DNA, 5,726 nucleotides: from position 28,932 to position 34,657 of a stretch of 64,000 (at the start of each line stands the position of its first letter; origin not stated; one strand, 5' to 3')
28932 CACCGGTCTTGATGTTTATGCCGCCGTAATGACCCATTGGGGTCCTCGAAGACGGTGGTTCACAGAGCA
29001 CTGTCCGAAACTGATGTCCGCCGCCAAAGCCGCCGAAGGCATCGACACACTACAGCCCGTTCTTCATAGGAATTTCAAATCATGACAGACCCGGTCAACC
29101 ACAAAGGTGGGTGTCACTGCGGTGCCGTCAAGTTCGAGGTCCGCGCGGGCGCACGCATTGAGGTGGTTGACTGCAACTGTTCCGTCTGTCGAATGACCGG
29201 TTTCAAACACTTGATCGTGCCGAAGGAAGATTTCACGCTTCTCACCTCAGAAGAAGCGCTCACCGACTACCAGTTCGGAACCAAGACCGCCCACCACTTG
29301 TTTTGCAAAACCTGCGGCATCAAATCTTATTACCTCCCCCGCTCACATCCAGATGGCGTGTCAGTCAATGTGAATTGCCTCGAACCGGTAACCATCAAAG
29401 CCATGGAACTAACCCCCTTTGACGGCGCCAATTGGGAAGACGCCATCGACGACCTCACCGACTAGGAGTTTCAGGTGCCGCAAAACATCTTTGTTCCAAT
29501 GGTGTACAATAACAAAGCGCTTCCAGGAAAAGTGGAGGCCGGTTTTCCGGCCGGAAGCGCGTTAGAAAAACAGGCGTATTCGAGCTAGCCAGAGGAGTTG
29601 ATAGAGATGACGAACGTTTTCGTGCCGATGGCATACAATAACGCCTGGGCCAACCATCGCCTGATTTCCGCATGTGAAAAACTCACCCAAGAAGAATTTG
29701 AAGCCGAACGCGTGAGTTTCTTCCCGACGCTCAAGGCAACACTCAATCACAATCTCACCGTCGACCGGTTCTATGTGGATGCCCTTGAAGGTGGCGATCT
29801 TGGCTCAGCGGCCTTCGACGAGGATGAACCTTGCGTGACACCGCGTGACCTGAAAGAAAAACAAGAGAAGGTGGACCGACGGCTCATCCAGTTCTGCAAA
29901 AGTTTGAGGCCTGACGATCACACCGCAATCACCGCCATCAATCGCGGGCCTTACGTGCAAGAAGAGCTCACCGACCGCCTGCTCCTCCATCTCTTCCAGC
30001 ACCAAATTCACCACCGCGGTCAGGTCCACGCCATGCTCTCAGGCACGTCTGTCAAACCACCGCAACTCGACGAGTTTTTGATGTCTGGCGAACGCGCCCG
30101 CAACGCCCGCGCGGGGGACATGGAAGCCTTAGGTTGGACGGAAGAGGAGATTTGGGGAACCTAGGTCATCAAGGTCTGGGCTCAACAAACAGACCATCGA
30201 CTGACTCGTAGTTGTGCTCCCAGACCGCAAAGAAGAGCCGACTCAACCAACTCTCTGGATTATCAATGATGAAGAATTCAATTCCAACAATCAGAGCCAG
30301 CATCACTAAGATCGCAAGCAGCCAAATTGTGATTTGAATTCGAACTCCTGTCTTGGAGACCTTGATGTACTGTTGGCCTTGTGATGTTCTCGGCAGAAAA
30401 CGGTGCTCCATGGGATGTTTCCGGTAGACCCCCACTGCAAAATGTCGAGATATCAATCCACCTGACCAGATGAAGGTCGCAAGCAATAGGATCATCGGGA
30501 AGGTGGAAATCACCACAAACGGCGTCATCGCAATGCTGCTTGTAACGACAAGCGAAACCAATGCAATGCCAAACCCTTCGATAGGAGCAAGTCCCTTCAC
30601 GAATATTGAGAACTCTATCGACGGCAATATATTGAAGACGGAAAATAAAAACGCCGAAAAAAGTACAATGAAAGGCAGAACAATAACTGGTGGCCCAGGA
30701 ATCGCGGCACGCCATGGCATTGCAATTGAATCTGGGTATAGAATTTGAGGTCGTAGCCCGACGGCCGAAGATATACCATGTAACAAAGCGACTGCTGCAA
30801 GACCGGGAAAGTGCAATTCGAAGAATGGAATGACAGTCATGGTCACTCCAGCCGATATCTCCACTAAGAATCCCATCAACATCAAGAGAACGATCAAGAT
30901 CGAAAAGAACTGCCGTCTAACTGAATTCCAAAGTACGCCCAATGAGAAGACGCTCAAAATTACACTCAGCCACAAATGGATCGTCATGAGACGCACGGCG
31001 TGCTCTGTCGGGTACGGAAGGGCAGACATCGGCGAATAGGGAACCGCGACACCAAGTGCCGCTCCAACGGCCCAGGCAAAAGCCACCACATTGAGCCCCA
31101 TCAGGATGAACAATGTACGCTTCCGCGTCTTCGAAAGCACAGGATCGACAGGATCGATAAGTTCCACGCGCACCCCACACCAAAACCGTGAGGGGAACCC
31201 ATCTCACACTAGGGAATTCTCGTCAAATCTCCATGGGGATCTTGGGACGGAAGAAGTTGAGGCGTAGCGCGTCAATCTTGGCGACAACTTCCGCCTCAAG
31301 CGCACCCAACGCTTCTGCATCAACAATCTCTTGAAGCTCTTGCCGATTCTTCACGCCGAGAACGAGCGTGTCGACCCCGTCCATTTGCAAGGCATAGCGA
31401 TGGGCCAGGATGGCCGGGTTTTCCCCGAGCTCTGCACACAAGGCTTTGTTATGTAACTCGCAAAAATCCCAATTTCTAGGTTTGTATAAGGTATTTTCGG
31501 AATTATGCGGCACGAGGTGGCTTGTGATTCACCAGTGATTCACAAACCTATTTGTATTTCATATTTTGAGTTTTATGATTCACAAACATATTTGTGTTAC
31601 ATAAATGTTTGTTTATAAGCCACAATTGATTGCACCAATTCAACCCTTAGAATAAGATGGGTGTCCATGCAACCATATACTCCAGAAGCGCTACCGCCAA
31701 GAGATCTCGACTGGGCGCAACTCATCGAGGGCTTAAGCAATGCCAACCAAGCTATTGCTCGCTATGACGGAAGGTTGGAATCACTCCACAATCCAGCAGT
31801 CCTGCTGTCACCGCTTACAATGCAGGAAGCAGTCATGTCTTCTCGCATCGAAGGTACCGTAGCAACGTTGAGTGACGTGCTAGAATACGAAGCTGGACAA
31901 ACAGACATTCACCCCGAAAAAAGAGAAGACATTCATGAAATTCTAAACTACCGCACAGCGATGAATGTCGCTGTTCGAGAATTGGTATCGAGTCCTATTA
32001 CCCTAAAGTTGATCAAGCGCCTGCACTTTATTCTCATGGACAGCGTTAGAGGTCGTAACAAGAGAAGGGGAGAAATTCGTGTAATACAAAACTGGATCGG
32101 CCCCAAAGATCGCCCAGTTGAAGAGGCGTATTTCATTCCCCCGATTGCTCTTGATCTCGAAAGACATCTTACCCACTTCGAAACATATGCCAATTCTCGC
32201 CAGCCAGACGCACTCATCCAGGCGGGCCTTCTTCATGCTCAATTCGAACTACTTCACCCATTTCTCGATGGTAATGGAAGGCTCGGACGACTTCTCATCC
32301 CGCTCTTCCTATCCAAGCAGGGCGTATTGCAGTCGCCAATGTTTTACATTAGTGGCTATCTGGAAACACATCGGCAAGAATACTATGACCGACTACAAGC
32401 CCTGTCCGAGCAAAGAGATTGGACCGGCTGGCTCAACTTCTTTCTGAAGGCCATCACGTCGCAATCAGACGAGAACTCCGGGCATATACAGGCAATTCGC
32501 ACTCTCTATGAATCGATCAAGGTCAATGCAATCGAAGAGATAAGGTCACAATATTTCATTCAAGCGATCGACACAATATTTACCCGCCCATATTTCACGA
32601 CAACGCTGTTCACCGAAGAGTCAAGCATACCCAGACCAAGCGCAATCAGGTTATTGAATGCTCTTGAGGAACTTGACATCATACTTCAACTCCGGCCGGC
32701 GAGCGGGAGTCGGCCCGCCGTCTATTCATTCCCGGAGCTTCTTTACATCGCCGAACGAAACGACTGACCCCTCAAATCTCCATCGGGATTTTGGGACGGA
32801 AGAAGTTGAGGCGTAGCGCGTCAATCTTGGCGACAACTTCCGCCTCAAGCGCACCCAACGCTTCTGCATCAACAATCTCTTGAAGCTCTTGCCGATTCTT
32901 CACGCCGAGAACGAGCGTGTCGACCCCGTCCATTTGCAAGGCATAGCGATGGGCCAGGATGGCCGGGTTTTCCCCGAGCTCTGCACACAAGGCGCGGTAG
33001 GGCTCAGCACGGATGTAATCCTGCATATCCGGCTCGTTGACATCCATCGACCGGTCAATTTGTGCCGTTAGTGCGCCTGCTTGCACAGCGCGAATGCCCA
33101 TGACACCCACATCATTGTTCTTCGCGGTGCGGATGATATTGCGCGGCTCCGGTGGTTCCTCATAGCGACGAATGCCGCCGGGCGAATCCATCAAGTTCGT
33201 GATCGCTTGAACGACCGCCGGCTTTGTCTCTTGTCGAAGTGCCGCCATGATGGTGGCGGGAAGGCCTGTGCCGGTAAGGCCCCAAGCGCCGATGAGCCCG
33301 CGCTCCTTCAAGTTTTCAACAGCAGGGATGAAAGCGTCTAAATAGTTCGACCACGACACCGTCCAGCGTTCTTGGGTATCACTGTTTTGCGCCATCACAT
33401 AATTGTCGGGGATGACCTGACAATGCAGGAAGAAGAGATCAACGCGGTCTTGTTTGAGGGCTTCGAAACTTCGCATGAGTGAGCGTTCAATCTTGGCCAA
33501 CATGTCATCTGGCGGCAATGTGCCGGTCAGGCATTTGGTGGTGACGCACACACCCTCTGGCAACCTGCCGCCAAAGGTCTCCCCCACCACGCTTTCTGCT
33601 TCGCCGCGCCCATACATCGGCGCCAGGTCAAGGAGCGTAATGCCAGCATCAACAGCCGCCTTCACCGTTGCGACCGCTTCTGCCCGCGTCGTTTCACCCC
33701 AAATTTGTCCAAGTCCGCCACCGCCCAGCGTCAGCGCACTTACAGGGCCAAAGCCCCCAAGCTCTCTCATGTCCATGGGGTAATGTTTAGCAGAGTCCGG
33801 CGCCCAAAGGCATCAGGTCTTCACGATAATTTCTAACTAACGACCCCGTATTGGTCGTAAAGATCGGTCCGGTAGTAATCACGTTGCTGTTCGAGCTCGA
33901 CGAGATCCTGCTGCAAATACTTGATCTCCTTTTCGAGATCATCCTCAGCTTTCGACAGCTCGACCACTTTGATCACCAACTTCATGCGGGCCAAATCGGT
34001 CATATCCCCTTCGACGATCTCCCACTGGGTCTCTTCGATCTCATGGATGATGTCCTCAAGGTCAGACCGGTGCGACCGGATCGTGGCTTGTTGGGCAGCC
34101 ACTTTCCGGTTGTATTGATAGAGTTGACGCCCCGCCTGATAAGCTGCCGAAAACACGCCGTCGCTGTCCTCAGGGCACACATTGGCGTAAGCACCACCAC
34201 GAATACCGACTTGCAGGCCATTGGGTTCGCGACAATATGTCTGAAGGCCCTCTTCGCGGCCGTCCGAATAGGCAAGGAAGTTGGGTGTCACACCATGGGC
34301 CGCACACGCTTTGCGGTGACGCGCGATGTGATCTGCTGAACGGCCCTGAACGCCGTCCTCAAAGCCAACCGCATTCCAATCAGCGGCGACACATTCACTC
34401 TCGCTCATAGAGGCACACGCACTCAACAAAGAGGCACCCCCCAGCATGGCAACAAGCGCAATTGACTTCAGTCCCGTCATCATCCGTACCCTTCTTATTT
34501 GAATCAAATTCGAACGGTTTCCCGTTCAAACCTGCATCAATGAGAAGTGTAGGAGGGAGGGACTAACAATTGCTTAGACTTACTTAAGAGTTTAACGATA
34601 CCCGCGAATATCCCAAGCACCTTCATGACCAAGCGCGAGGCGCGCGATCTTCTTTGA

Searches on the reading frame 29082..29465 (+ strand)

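Call 30: search_protein_families(library=pfam, proteins=[window:29082-29465:+], max_evalue=0.001)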
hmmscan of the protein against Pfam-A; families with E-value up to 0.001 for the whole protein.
window:29082-29465:+ (127 aa): 1 family
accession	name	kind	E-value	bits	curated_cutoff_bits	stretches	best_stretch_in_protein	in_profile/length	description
PF04828.22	GFA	-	3.5e-15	56.5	24.3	1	7-102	2-101/115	Glutathione-dependent formaldehyde-activating enzyme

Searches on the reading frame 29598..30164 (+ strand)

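Call 30: search_protein_families(library=pfam, proteins=[window:29598-30164:+], max_evalue=0.001)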
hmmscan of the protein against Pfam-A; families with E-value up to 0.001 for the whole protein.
window:29598-30164:+ (188 aa): 2 families
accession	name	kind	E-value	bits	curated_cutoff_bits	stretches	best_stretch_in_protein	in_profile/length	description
PF05163.17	DinB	-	4.7e-21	75.9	23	1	11-159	8-154/165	DinB family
PF12867.12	DinB_2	-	4.4e-10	40.5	24.8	1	18-143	5-128/128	DinB superfamily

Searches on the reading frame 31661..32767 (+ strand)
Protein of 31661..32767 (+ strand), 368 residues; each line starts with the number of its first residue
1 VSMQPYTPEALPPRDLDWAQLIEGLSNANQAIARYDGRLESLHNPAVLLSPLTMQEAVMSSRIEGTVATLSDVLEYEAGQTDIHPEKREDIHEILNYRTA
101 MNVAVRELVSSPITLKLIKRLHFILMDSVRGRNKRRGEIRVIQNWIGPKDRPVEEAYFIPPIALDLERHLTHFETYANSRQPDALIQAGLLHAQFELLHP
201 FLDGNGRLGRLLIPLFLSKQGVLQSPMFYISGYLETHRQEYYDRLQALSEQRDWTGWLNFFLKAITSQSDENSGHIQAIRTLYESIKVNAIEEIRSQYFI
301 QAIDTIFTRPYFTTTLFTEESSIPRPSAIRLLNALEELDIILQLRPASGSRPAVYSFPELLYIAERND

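Call 30: search_protein_families(library=pfam, proteins=[window:31661-32767:+], max_evalue=0.001)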
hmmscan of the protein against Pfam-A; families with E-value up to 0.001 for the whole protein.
window:31661-32767:+ (368 aa): 2 families
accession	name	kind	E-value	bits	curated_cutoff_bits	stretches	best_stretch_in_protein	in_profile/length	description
PF13784.11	Fic_N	-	6.7e-26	90.6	26.7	1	24-105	3-81/82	Fic/DOC family N-terminal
PF02661.23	Fic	-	1.5e-15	58.2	24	1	112-217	1-93/93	Fic/DOC family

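Call 35: search_protein_families(library=padloc, proteins=[window:31661-32767:+], max_evalue=0.01)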
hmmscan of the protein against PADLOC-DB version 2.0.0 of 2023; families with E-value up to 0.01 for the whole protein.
window:31661-32767:+ (368 aa): 7 families
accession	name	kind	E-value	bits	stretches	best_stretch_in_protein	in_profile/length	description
PDLC03963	SoFic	-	1.3e-108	361.6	1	3-365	6-359/361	-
PDLC04966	PDC-S24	-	1.4e-18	65.1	1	110-251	229-371/497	-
PDLC04836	PDC-S04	-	7.9e-17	59.2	1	57-256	30-217/244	-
PDLC04840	PDC-S04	-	2e-16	58.4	1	51-220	10-177/227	-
PDLC04837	PDC-S04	-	9.2e-15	52.5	1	60-256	33-215/234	-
PDLC04839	PDC-S04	-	7.6e-10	36.8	1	151-247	92-185/205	-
PDLC04838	PDC-S04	-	0.00013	19.8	1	137-222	84-167/209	-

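Call 36: search_protein_families(library=ncbifam, proteins=[window:31661-32767:+], max_evalue=0.001)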
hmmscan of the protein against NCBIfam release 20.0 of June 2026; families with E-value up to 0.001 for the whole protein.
window:31661-32767:+ (368 aa): 3 families
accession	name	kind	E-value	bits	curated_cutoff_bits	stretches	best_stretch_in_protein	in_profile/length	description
NF046030.1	ProtAdlyltaseSoFic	equivalog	1.2e-46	159.3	550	1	10-344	12-338/361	protein adenylyltransferase Fic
NF040876.1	RHE_PE00001_fam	equivalog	2.5e-07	30.2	250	0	179-336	206-355/371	RHE_PE00001 family protein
TIGR02613.1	mob_myst_B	hypoth_equivalog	4.5e-06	26.7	124.4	1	112-260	48-184/186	mobile mystery protein B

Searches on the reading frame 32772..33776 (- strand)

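Call 30: search_protein_families(library=pfam, proteins=[window:32772-33776:-], max_evalue=0.001)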
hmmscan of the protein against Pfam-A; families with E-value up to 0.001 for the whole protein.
window:32772-33776:- (334 aa): 1 family
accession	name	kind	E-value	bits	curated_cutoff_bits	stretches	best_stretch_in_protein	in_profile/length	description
PF00248.27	Aldo_ket_red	-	1.7e-51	175.5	24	1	15-321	2-289/291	Aldo/keto reductase family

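Call 36: search_protein_families(library=ncbifam, proteins=[window:32775-33776:-], max_evalue=0.001)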
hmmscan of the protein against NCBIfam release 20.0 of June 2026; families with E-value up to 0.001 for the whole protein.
window:32775-33776:- (334 aa): 3 families
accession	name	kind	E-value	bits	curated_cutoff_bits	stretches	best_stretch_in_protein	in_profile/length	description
NF049922.1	MethglyxlRedYdjG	equivalog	3.2e-09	36.3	550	1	13-83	14-87/326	NADH-dependent methylglyoxal reductase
TIGR01293.1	Kv_beta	subfamily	2.1e-08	33.6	365.4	0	255-321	251-318/319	voltage-dependent potassium channel subunit beta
NF007912.0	PRK10625.1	equivalog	5.3e-05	22.8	415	0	12-148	8-163/346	NADP(H)-dependent aldo-keto reductase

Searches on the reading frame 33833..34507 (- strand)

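Call 30: search_protein_families(library=pfam, proteins=[window:33833-34507:-], max_evalue=0.001)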
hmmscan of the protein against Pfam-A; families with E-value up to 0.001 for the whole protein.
window:33833-34507:- (224 aa): 1 family
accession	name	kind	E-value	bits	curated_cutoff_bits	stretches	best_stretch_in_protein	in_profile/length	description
PF10973.13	DUF2799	-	3.2e-23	82.4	25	1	43-127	1-85/86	Protein of unknown function (DUF2799)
